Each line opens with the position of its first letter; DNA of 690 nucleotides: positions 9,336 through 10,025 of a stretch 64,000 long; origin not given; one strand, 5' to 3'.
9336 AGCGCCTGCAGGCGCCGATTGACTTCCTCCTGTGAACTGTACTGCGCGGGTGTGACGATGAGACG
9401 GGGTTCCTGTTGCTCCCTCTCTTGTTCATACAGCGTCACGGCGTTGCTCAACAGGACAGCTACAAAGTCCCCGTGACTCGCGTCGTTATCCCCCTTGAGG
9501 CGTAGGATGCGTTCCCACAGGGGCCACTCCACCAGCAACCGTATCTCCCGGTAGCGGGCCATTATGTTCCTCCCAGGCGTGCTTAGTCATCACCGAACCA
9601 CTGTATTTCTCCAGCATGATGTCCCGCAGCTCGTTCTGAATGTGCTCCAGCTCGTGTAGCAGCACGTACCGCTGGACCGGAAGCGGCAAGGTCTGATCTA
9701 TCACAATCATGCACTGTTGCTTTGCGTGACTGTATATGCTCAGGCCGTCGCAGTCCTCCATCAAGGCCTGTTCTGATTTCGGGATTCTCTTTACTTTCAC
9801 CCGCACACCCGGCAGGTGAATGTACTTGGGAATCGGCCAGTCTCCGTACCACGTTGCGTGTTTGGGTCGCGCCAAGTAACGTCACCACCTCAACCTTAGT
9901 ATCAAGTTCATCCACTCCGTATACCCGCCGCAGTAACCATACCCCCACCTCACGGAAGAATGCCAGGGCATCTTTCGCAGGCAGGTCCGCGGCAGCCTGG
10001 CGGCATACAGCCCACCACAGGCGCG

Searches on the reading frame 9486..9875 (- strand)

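Call 16: search_protein_families(library=pfam, alignment_id=A1, max_evalue=0.01)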
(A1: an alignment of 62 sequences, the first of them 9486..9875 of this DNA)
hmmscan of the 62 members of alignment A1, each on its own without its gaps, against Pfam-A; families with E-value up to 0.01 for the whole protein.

A. member 1, window:9486-9875:- (129 aa): 0 families

B. families by the number of members that match (of 62 scanned): 23 families
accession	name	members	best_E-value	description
PF14395.11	COOH-NH2_lig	2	6.7e-08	Phage phiEco32-like COOH.NH2 ligase-type 2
PF00476.26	DNA_pol_A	1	1.8e-38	DNA polymerase family A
PF21840.1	DUF6899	1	2.1e-23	Domain of unknown function (DUF6899)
PF18909.5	dGTP_diPhyd_N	1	6.1e-22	dATP/dGTP diphosphohydrolase, N-terminal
PF13522.11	GATase_6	1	4.7e-14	Glutamine amidotransferase domain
PF13481.12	AAA_25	1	8.5e-13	AAA domain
PF13155.12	Toprim_2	1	2.5e-06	Toprim-like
PF13479.12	AAA_24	1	8.9e-06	AAA domain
PF13537.11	GATase_7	1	2.1e-05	Glutamine amidotransferase domain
PF02075.23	RuvC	1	3.4e-05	Crossover junction endodeoxyribonuclease RuvC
PF00583.31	Acetyltransf_1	1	0.00016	Acetyltransferase (GNAT) family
PF20720.3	nSTAND3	1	0.00045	Novel STAND NTPase 3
PF03796.21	DnaB_C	1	0.00052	DnaB-like helicase C terminal domain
PF12705.13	PDDEXK_1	1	0.00061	PD-(D/E)XK nuclease superfamily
PF13230.11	GATase_4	1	0.00081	Glutamine amidotransferases class-II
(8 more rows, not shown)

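Call 53: search_protein_families(library=phrogs, alignment_id=A1, max_evalue=0.01)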
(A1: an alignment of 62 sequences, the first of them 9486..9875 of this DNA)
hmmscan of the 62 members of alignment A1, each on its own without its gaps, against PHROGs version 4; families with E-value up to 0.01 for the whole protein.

A. member 1, window:9486-9875:- (129 aa): 1 family
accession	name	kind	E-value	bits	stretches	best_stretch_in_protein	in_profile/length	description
phrog_1914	-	unknown function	0.00049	20.9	1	39-80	65-106/222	-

B. families by the number of members that match (of 62 scanned): 43 families (the first 25 are shown)
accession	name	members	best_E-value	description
phrog_17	-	1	1.1e-50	DNA polymerase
phrog_2252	-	1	5.8e-37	endolysin; inhibits RNA polymerase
phrog_7339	-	1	3.3e-34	DNA repair exonuclease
phrog_2599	-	1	1.6e-25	ribosomal protein S6 glutaminyl transferase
phrog_3815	-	1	5.5e-23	COOH.NH2 ligase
phrog_801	-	1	1.7e-20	dATP / dGTP pyrophosphohydrolase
phrog_33664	-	1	4e-13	-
phrog_4736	-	1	3.8e-12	L-glutamine-D-fructose-6-phosphate aminotransferase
phrog_13807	-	1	1.2e-11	-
phrog_159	-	1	1.9e-10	RuvC-like Holliday junction resolvase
phrog_14519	-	1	4.1e-10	glutamine amidotransferase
phrog_19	-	1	1.1e-09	DnaB-like replicative helicase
phrog_47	-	1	3.8e-09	DNA primase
phrog_19680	-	1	1.1e-08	-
phrog_97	-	1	1.9e-08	UvsX-like recombinase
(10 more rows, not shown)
